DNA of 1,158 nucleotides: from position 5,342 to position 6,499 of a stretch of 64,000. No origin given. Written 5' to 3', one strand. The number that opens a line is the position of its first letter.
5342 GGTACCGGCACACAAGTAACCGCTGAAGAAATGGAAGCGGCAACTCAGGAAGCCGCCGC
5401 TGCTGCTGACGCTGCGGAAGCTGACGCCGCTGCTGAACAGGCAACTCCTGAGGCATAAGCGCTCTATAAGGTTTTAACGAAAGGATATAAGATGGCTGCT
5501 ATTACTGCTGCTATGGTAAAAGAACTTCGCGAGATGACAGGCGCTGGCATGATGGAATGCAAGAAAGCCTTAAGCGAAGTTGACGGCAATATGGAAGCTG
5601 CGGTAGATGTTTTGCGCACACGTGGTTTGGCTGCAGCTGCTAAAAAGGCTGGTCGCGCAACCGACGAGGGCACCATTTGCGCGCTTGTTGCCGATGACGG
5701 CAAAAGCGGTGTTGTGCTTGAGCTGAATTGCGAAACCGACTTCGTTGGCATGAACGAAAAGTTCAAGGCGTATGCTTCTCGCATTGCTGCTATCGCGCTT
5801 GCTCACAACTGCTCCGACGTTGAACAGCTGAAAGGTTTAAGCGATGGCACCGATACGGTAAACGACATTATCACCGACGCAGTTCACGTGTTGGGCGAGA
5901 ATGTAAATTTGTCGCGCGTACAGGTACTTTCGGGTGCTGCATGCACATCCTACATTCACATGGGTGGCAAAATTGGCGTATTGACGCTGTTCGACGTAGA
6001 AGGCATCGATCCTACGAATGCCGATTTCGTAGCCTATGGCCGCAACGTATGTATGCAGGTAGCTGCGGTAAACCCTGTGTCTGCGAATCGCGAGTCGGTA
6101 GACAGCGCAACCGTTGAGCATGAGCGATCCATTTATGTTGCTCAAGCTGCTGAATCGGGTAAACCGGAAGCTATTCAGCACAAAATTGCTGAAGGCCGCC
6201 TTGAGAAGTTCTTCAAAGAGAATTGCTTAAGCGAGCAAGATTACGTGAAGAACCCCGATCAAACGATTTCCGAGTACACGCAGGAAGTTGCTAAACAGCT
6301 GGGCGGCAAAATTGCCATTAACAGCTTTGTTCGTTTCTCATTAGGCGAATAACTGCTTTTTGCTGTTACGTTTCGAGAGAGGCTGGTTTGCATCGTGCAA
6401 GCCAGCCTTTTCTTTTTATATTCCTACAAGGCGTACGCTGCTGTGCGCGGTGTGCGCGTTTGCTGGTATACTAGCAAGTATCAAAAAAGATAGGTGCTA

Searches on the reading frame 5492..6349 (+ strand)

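Call 31: search_protein_families(library=pfam, proteins=[window:5492-6349:+])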
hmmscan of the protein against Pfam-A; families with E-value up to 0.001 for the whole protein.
window:5492-6349:+ (286 aa): 2 families
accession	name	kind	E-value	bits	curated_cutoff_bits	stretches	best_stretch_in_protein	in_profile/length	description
PF00889.24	EF_TS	-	5.2e-62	209.5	27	1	73-286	1-204/204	Elongation factor TS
PF22566.2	UBA_8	-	0.00039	20.5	26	1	7-41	5-39/46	UBA-like domain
